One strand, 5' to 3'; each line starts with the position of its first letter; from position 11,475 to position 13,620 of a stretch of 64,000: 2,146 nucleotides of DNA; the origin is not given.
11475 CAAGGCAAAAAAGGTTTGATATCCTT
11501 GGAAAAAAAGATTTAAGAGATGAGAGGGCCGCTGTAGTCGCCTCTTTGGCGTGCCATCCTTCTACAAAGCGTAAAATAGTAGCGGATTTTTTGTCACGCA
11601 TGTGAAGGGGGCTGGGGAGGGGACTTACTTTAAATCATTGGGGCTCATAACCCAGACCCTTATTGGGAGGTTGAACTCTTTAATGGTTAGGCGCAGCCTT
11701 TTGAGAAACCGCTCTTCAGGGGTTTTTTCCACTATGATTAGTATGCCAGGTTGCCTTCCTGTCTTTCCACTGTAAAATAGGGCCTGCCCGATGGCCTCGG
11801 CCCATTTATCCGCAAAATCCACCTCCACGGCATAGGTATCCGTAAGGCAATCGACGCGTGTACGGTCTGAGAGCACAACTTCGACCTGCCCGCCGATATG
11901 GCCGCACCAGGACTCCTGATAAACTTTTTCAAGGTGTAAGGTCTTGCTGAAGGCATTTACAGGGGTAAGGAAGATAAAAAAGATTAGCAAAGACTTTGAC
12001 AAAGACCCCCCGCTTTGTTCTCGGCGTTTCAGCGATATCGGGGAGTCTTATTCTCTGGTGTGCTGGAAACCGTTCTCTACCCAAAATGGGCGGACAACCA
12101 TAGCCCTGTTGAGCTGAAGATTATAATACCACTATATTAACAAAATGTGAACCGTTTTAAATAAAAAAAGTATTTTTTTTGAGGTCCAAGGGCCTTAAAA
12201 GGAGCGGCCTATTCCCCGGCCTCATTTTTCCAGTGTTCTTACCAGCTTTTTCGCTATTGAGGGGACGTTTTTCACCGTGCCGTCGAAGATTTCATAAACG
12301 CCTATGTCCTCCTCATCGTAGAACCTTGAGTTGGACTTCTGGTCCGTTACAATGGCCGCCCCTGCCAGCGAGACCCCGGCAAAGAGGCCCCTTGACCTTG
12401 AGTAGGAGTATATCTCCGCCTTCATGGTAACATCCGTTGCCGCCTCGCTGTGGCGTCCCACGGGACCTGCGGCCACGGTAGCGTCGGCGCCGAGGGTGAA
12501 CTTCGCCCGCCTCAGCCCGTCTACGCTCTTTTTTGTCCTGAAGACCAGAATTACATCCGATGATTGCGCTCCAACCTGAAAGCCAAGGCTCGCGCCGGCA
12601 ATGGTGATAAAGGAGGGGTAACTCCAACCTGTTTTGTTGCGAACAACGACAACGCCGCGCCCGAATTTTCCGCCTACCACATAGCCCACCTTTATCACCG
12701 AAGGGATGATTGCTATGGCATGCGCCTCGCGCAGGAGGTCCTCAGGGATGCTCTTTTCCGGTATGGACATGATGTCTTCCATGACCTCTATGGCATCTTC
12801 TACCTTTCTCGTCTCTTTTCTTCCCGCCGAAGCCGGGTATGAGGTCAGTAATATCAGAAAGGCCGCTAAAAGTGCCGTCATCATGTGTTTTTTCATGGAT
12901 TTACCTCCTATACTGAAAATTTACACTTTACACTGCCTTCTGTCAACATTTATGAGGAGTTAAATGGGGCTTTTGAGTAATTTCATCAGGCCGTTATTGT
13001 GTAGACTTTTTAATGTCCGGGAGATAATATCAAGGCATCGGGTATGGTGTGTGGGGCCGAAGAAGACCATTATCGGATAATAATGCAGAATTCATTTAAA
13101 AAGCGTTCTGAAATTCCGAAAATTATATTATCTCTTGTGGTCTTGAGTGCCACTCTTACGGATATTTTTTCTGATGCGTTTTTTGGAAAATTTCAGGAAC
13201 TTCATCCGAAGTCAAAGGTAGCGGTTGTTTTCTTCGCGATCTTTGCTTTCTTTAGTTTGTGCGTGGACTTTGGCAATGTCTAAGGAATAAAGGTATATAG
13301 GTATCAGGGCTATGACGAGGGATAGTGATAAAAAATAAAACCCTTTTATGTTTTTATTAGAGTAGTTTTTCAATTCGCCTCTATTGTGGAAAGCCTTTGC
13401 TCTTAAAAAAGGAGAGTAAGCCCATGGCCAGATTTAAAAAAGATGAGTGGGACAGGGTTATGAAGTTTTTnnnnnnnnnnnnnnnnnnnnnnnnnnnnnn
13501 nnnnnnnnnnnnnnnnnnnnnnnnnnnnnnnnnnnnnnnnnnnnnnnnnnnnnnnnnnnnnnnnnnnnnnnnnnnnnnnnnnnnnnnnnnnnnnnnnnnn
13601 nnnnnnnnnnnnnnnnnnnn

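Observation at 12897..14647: AT-rich islet carrying a stand-alone EEP-family nuclease/phosphatase between core genes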

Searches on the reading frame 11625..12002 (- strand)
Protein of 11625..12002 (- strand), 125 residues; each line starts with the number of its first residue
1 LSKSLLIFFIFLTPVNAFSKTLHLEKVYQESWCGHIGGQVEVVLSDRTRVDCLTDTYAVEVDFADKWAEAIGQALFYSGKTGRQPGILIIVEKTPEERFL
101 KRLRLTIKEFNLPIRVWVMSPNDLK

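Call 4: search_protein_families(library=pfam, proteins=[window:11625-12002:-], max_evalue=0.1)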
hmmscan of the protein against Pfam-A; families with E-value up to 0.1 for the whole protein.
window:11625-12002:- (125 aa): 0 families

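Call 5: search_protein_families(library=padloc, proteins=[window:11625-12002:-], max_evalue=0.1)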
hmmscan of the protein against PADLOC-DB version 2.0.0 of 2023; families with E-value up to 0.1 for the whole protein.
window:11625-12002:- (125 aa): 0 families
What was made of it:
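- No PADLOC model is hit by the protein (call 5).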

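Call 6: search_protein_families(library=ncbifam, proteins=[window:11625-12002:-], max_evalue=0.1)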
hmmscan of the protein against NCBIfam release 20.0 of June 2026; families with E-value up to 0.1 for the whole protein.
window:11625-12002:- (125 aa): 0 families

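Call 63: search_protein_families(library=phrogs, proteins=[window:11625-12002:-], max_evalue=0.01)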
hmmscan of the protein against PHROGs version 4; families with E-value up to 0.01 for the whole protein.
window:11625-12002:- (125 aa): 0 families
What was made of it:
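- Tried and rejected: PADLOC and PHROGs scans of the EEP protein, the mini-ORF and the 125-aa ORF gave no hits (calls 5, 63).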

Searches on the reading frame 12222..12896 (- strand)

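Call 4: search_protein_families(library=pfam, proteins=[window:12222-12896:-], max_evalue=0.1)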
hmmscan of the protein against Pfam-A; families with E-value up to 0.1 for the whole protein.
window:12222-12896:- (224 aa): 2 families
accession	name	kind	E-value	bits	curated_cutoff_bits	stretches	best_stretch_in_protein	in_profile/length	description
PF04366.17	Ysc84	-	2e-39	134.7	25.1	1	101-224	2-126/127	Las17-binding protein actin regulator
PF06577.17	EipA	-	0.016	15.4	30.8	1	72-125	50-100/160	Envelope integrity protein A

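Call 6: search_protein_families(library=ncbifam, proteins=[window:12222-12896:-], max_evalue=0.1)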
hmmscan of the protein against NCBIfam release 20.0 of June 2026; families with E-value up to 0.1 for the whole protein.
window:12222-12896:- (224 aa): 1 family
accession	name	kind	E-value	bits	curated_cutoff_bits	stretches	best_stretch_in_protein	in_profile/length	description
NF049970.1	lipo_BPSL1445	equivalog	2.8e-23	82.5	200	1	52-182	62-189/194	BPSL1445 family SYLF domain-containing lipoprotein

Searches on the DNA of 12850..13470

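Call 42: search_rna_families(source=window, start=12850, end=13470, threshold=evalue, max_evalue=1)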
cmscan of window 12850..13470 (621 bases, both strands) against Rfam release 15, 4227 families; matches with E-value up to 1: 1.
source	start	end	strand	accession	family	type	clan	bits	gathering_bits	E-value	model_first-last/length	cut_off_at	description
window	12900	12975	-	RF01929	bxd_1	Gene; lncRNA;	-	15.5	75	0.67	1-86/86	no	Bithoraxoid conserved region 1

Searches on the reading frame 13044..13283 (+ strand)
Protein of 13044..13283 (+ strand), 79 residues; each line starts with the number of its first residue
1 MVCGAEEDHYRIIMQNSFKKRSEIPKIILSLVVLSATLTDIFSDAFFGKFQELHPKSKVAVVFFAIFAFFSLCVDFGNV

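Call 4: search_protein_families(library=pfam, proteins=[window:13044-13283:+], max_evalue=0.1)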
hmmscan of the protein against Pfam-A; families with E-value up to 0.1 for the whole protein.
window:13044-13283:+ (79 aa): 0 families

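Call 5: search_protein_families(library=padloc, proteins=[window:13044-13283:+], max_evalue=0.1)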
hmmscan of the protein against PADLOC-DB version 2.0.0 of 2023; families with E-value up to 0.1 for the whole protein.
window:13044-13283:+ (79 aa): 0 families

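Call 6: search_protein_families(library=ncbifam, proteins=[window:13044-13283:+], max_evalue=0.1)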
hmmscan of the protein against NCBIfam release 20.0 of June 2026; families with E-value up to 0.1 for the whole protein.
window:13044-13283:+ (79 aa): 1 family
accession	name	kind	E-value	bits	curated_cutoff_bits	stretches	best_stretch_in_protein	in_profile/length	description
NF033632.1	SLATT_4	domain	0.033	14.1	55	1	15-71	23-70/154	SLATT domain-containing protein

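Call 45: find_homologous_proteins(query=window:13044-13283:+, max_evalue=0.01)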
Query window:13044-13283:+ (79 aa): 2 proteins with E <= 0.01 among 4 candidates.
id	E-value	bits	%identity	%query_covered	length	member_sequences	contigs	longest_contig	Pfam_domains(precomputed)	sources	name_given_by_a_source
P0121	2.7e-44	166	100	100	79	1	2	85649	-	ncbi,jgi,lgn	-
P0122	9.0e-17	79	69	62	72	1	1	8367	-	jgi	-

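Call 47: find_encoding_contigs(protein=P0122, flank=8000, max_places=3)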
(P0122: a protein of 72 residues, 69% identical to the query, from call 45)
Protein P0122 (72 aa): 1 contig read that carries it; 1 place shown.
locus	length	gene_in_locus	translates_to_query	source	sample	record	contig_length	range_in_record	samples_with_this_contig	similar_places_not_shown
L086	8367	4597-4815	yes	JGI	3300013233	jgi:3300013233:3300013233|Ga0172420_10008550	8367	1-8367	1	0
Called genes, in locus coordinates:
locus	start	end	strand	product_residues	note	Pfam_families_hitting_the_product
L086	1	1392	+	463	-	?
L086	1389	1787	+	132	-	-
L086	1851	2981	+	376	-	PF25023:TEN_YD-shell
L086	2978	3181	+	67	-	-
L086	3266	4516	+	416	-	PF25023:TEN_YD-shell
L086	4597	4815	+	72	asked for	-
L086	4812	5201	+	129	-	PF25023:TEN_YD-shell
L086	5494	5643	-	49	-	-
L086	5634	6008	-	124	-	-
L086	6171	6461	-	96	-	-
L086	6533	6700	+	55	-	-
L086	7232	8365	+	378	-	?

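Call 48: find_encoding_contigs(protein=P0121, flank=4000, max_places=3)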
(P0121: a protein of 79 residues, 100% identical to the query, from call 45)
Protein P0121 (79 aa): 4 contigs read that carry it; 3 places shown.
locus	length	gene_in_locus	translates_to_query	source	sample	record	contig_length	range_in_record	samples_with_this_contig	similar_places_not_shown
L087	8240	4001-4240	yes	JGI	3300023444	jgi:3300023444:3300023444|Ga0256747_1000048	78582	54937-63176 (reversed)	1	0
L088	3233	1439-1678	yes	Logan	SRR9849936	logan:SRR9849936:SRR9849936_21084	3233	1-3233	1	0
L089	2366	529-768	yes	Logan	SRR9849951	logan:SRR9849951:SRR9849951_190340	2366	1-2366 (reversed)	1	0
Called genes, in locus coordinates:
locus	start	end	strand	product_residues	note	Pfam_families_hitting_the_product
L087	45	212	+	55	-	PF25206:DUF7836 (faint), PF23499:YnfU (weak), PF24441:DUF7560 (faint)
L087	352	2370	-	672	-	PF06480:FtsH_ext, PF00004:AAA, PF07728:AAA_5 (faint), PF17862:AAA_lid_3, PF01434:Peptidase_M41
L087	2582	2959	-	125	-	-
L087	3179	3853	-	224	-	PF04366:Ysc84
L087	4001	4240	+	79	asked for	-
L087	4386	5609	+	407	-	-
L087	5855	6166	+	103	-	PF00829:Ribosomal_L21p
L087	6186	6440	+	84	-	PF01016:Ribosomal_L27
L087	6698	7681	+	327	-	PF01018:GTP1_OBG, PF03193:RsgA_GTPase (faint), PF01926:MMR_HSR1, PF02421:FeoB_N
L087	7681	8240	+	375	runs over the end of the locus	PF00696:AA_kinase, PF01472:PUA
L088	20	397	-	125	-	-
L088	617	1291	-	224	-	PF04366:Ysc84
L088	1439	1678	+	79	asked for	-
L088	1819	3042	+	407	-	-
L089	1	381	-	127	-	?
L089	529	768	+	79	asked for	-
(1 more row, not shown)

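Call 63: search_protein_families(library=phrogs, proteins=[window:13083-13283:+], max_evalue=0.01)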
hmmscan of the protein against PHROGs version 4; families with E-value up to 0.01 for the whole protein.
window:13083-13283:+ (66 aa): 0 families

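Call 79: find_related_loci(query=A4, collection=metagenome_contigs, flank=5000)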
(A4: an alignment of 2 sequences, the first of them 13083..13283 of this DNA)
Query A4 (66 aa) in metagenome_contigs; peptide patterns used: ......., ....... (x = any residue, [..] = any of these).
600 stretches matched a pattern, but none encodes a relative of the query by tblastn (E <= 1e-3).
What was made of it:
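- Tried and rejected: A metagenome scan for more mini-ORF relatives found none by pattern (call 79).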

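Call 86: find_homologous_proteins(query=A5, max_evalue=0.01)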
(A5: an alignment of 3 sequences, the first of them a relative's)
Query A5 (3 sequences) (72 aa, profile of the alignment): 4 proteins with E <= 0.01 among 28 candidates.
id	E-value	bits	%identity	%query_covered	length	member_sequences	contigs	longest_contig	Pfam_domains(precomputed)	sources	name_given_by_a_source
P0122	3.7e-36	141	100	100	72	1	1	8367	-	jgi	-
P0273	3.3e-32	128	26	92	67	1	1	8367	-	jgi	-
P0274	5.9e-32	127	88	100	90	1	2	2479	-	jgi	-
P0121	5.7e-29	118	69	63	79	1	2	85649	-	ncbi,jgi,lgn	-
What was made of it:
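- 13083..13283 (+): Orphan Rhs-immunity-like mini-gene. It encodes 66 aa from MQNSFKK, or 79 aa if read from the upstream ATG at 13044. Two predicted hydrophobic helices. A 1-nt deletion near the 3' end relative to its homologues alters the last 7 residues and drops about 6 more. Only 3 homologues among 5.8 billion proteins (calls 45, 86).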

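Call 87: find_encoding_contigs(protein=P0274, flank=3000, max_places=3)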
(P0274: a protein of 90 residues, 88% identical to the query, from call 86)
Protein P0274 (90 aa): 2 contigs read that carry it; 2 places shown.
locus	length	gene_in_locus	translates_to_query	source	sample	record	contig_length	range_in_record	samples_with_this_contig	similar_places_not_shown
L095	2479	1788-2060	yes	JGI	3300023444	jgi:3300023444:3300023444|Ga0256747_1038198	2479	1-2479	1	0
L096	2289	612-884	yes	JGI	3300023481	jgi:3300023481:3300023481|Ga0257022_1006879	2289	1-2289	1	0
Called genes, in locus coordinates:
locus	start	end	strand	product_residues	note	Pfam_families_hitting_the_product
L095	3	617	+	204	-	?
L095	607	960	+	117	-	-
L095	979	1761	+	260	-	PF25023:TEN_YD-shell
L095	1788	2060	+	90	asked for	-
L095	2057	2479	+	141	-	?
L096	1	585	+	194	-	?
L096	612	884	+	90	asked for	-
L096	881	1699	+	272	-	PF25023:TEN_YD-shell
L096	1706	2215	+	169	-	-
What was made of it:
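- It sits next to an orphan toxin-immunity-like gene in the window (calls 47, 87). The mini-ORF belongs to a toxin-immunity context elsewhere (calls 47, 87).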
